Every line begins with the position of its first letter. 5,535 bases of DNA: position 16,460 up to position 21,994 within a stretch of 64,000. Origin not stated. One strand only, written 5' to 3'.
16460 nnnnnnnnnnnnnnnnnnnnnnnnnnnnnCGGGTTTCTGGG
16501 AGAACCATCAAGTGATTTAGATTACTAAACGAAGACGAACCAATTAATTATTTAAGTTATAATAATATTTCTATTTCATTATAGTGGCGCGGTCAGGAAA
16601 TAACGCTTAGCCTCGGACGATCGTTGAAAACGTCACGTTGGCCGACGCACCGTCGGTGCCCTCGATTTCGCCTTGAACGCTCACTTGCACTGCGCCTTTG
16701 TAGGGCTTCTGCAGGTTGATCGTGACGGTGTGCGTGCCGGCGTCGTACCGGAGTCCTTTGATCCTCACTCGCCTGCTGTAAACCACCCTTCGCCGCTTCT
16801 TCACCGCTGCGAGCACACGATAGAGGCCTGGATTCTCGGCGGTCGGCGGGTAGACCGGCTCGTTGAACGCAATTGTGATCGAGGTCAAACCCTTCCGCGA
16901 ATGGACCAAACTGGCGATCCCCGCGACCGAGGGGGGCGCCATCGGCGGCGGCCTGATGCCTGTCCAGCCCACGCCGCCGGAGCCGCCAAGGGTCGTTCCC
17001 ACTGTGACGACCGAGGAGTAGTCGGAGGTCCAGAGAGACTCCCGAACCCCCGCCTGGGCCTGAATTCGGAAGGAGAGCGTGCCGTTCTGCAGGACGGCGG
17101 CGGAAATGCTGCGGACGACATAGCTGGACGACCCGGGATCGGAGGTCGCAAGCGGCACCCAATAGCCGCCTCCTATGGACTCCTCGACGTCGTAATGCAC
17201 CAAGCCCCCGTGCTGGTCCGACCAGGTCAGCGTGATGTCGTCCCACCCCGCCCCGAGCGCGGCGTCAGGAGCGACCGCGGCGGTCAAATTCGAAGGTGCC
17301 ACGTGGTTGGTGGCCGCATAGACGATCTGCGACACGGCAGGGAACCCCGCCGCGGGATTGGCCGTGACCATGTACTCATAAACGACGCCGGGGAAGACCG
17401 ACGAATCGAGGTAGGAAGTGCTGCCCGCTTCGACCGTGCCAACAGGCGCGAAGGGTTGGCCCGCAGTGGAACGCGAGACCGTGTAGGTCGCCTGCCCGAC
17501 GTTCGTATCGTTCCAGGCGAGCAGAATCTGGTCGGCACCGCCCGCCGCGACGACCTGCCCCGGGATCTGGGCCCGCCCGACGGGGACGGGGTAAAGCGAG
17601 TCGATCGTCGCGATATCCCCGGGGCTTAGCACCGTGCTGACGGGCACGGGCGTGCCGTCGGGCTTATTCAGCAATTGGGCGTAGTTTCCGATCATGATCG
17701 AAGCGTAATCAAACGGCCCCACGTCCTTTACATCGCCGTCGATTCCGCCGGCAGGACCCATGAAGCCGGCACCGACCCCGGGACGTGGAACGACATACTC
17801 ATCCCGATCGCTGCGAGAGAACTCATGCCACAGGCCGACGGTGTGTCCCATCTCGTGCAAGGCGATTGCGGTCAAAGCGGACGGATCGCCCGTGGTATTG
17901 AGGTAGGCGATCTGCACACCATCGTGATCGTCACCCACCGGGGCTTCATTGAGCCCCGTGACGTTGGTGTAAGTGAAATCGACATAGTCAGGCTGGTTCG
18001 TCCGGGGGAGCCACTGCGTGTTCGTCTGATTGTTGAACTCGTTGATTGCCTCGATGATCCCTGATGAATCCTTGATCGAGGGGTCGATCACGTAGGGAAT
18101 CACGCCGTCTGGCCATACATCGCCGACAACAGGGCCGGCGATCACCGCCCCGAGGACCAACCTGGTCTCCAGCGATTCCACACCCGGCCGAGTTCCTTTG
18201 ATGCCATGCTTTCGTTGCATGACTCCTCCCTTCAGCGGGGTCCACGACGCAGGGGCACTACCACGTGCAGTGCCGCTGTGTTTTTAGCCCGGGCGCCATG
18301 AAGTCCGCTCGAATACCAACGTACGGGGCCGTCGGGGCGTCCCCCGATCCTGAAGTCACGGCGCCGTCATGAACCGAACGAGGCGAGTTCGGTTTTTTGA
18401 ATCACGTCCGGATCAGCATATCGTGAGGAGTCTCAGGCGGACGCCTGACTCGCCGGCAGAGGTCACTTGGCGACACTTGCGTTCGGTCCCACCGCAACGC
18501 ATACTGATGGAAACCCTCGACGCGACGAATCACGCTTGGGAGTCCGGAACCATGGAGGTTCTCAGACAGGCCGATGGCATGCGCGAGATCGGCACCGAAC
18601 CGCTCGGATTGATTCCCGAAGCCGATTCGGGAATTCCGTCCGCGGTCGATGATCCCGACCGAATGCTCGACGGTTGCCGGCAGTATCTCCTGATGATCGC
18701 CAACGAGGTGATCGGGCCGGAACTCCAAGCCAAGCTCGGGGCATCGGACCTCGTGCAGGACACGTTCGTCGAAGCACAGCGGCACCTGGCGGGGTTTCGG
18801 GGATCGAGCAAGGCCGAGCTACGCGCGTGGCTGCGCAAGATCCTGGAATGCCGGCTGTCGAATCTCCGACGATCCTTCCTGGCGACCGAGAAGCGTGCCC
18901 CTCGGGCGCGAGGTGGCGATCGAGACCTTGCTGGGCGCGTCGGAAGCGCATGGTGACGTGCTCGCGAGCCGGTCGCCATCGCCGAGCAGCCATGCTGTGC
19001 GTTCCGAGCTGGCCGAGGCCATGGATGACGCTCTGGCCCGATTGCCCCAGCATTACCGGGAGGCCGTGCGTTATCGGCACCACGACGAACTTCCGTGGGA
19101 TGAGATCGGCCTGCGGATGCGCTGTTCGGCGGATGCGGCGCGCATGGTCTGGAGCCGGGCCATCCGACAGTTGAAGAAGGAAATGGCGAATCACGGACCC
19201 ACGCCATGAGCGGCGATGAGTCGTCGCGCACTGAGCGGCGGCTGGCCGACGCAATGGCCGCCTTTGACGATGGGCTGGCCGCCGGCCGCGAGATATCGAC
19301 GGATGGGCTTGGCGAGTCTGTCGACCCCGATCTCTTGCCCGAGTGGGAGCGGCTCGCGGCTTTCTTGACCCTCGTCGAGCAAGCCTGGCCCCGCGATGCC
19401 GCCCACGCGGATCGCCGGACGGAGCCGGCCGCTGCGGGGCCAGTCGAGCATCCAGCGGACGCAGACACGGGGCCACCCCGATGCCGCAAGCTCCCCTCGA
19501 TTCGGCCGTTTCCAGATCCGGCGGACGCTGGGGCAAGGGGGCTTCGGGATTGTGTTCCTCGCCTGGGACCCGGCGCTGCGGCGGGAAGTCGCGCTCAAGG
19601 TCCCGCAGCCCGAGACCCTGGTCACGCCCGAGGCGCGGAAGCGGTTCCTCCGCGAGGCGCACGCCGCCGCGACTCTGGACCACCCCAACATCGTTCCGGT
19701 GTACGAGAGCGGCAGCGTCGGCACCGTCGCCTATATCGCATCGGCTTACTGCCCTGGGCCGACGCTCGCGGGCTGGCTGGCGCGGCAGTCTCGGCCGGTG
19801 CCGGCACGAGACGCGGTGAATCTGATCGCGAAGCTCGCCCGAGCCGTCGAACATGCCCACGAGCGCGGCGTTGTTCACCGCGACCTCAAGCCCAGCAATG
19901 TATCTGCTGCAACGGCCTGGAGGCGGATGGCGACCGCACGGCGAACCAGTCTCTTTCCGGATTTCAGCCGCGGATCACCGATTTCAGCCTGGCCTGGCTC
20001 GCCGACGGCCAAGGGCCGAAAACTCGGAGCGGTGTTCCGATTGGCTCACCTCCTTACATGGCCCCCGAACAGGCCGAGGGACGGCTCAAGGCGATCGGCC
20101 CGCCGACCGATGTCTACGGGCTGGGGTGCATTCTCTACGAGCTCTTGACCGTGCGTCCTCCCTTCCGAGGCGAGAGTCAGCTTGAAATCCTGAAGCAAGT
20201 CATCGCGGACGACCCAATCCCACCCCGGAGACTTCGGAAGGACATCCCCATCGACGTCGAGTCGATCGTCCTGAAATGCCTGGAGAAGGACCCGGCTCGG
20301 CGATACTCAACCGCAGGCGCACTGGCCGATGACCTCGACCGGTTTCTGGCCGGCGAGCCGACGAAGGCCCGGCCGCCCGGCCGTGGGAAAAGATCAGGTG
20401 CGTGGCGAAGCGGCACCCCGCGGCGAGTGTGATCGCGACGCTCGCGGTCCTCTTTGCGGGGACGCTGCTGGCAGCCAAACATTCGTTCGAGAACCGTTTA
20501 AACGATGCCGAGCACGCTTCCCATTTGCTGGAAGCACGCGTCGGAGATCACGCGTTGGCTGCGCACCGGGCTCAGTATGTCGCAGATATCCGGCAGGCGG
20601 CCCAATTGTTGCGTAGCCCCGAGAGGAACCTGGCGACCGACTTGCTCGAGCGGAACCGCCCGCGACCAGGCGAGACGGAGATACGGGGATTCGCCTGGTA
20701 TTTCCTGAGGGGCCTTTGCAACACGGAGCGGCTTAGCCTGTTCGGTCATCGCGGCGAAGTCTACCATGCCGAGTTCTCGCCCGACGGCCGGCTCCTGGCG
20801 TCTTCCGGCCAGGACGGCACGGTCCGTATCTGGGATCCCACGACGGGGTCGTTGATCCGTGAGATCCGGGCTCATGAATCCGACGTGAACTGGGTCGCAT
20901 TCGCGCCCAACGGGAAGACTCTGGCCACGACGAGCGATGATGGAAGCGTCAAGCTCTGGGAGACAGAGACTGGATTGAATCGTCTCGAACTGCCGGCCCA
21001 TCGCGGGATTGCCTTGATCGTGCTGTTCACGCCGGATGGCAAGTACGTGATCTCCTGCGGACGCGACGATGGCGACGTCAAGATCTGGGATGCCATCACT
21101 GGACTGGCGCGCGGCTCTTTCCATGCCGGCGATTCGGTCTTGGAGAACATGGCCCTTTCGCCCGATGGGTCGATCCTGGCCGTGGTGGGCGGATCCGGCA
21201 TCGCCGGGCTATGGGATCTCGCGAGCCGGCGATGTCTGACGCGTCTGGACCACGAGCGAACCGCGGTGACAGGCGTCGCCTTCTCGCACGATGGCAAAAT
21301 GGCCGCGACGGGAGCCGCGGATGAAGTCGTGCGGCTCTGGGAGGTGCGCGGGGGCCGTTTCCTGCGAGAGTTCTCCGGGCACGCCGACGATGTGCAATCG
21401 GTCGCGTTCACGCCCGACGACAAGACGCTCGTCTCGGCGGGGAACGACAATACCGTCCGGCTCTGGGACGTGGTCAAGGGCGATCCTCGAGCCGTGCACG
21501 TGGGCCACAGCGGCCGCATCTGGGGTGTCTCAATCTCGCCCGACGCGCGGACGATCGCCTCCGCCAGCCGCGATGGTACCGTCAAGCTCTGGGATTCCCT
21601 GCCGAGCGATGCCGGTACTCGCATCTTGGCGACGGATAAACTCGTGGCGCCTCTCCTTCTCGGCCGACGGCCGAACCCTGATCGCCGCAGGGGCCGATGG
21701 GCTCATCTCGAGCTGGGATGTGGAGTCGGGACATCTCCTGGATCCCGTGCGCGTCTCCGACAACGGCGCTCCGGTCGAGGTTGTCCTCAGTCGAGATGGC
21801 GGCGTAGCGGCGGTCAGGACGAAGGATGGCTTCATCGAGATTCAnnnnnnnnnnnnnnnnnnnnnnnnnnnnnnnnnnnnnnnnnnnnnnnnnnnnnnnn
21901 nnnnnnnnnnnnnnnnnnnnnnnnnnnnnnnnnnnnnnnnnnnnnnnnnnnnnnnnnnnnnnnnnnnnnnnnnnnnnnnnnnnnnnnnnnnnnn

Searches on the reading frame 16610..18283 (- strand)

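Call 31: search_protein_families(library=pfam, max_evalue=0.00001, proteins=[window:16610-18283:-])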
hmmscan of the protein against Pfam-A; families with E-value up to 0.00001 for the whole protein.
seq(558 aa): 1 family
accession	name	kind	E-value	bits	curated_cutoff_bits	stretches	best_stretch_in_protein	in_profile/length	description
PF01400.30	Astacin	-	2.3e-15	57.2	22.5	1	57-197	2-141/189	Astacin (Peptidase family M12A)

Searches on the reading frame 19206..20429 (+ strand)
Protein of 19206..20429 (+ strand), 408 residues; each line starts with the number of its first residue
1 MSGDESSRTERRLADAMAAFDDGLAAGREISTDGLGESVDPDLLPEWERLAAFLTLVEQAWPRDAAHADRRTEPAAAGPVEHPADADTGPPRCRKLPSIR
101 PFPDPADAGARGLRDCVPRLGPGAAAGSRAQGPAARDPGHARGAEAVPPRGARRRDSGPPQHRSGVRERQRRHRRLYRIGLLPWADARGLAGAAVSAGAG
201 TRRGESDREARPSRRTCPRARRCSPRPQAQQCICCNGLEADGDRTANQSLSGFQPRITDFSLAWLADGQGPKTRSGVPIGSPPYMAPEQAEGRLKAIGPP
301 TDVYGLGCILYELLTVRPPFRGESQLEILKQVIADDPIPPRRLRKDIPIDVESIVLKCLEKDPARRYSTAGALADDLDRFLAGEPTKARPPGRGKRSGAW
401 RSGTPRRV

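Call 46: search_protein_families(library=pfam, max_evalue=0.001, proteins=[window:19206-20429:+])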
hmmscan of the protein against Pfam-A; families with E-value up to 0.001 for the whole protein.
window:19206-20429:+ (408 aa): 2 families
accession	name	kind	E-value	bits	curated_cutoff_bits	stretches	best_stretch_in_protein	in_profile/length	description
PF00069.31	Pkinase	-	1e-15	58.3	31.7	1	255-374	137-259/263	Protein kinase domain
PF07714.23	PK_Tyr_Ser-Thr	-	7e-07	29.3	23.1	1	256-368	142-250/258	Protein tyrosine and serine/threonine kinase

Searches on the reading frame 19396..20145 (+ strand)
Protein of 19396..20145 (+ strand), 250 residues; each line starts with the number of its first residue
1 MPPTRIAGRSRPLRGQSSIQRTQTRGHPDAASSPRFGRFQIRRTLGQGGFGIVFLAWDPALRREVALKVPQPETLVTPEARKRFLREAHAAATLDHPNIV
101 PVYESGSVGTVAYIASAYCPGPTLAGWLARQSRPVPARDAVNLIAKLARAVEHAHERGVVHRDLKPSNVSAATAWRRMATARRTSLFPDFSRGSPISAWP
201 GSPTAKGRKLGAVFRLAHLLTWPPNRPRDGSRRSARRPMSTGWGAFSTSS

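Call 46: search_protein_families(library=pfam, max_evalue=0.001, proteins=[window:19396-20145:+])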
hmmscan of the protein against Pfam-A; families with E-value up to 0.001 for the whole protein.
window:19396-20145:+ (250 aa): 2 families
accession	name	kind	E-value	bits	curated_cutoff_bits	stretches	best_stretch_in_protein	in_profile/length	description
PF00069.31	Pkinase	-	2.3e-23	83.4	31.7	1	40-169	2-129/263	Protein kinase domain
PF07714.23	PK_Tyr_Ser-Thr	-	5.2e-16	59.2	23.1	1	40-169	2-133/258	Protein tyrosine and serine/threonine kinase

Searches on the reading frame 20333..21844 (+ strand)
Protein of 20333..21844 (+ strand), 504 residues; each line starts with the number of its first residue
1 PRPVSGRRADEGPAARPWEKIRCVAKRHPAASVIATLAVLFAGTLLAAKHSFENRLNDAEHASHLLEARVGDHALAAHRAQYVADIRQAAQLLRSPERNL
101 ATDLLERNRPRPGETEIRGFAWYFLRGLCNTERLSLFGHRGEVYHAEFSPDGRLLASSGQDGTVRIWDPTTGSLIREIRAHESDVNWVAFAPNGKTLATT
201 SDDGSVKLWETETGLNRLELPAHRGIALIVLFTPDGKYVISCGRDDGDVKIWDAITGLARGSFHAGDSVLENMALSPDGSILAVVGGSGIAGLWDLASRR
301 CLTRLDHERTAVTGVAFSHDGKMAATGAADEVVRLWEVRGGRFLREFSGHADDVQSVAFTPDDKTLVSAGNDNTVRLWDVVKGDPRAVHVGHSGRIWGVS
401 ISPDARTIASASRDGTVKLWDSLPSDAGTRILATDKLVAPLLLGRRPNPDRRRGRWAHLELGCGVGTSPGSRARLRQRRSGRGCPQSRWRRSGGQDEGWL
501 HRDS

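Call 31: search_protein_families(library=pfam, max_evalue=0.00001, proteins=[window:20333-21844:+])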
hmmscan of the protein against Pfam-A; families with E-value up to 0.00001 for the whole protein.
seq(504 aa): 44 families (the best 25 are shown)
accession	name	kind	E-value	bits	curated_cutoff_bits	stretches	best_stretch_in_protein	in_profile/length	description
PF00400.38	WD40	-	5.6e-65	213.5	27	5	342-379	2-39/39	WD domain, G-beta repeat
PF25173.1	Beta-prop_WDR3_1st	-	2.9e-59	200.3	154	2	248-421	10-183/184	WDR3 first beta-propeller domain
PF25174.1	Beta-prop_THOC3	-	8.6e-58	195.9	305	3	310-422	3-117/272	THOC3 beta-propeller domain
PF24807.1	WD40_CDC20-Fz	-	4.7e-53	180.8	200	3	300-423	42-165/292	CDC20/Fizzy WD40 domain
PF24814.1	WD40_Prp19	-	1.2e-49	169.3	320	3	142-210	137-205/281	Prp19 WD40 domain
PF25391.1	WD40_Gbeta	-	7.5e-47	160.4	150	4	326-422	159-255/340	G protein beta WD-40 repeat protein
PF24817.1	WD40_WDHD1_1st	-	1.8e-46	159.1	109.9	3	227-382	8-159/291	WDHD1 first WD40 domain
PF25175.1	Beta-prop_WDR5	-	8.5e-42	143.9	250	2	134-322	4-192/296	WDR5 beta-propeller domain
PF25172.1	Beta-prop_WDR3_2nd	-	1.2e-39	136.8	140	2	301-421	167-287/293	WDR3 second beta-propeller domain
PF25168.1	Beta-prop_WDR36-Utp21_2nd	-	1e-35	124.1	84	3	136-219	236-319/335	WDR36/Utp21 second beta-propeller domain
PF25047.1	Beta-prop_TEP1_2nd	-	1.4e-33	116.6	89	2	300-423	81-205/255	TEP-1 second beta-propeller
PF23414.1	Beta-prop_EML_2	-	1.2e-31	110.5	90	2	144-241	43-141/266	Echinoderm microtubule-associated protein second beta-propeller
PF23393.2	Beta-prop_WDR90_POC16_2nd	-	5.4e-30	105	60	2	324-424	9-109/291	WDR90/POC16, second beta-propeller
PF24796.1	WDR55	-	7e-30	104.5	200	1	143-421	10-292/296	WDR55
PF24805.1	EIF3I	-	1.6e-28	100.2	200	3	129-300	40-221/324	EIF3I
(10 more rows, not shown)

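Call 46: search_protein_families(library=pfam, max_evalue=0.001, proteins=[window:20402-21844:+])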
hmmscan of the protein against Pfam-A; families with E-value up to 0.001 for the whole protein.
window:20402-21844:+ (481 aa): 51 families (the best 25 are shown)
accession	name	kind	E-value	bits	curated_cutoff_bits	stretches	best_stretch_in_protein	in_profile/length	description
PF00400.38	WD40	-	4.3e-65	213.8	27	6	319-356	2-39/39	WD domain, G-beta repeat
PF25173.1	Beta-prop_WDR3_1st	-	2.5e-59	200.5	154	2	225-398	10-183/184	WDR3 first beta-propeller domain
PF25174.1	Beta-prop_THOC3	-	7e-58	196.2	305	3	287-399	3-117/272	THOC3 beta-propeller domain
PF24807.1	WD40_CDC20-Fz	-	4.5e-53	180.9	200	3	203-361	53-213/292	CDC20/Fizzy WD40 domain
PF24814.1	WD40_Prp19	-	9.5e-50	169.6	320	3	119-187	137-205/281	Prp19 WD40 domain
PF25391.1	WD40_Gbeta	-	2.8e-47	161.8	150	4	303-399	159-255/340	G protein beta WD-40 repeat protein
PF24817.1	WD40_WDHD1_1st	-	1.2e-46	159.6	109.9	4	204-360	8-160/291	WDHD1 first WD40 domain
PF25175.1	Beta-prop_WDR5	-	6.7e-42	144.2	250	2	111-299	4-192/296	WDR5 beta-propeller domain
PF25172.1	Beta-prop_WDR3_2nd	-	9.6e-40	137.1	140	2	278-398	167-287/293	WDR3 second beta-propeller domain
PF25168.1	Beta-prop_WDR36-Utp21_2nd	-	7.9e-36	124.5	84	4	113-196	236-319/335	WDR36/Utp21 second beta-propeller domain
PF24796.1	WDR55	-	1.6e-34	119.7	200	2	154-398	48-292/296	WDR55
PF25047.1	Beta-prop_TEP1_2nd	-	1.3e-33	116.7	89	2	277-400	81-205/255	TEP-1 second beta-propeller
PF23414.1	Beta-prop_EML_2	-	9.8e-32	110.8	90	3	121-218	43-141/266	Echinoderm microtubule-associated protein second beta-propeller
PF23393.2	Beta-prop_WDR90_POC16_2nd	-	4.2e-30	105.4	60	2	302-401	10-109/291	WDR90/POC16, second beta-propeller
PF24105.1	Beta-prop_CAF1B_HIR1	-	9.6e-28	97.6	80.5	2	323-400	125-202/383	CAF1B/HIR1 beta-propeller domain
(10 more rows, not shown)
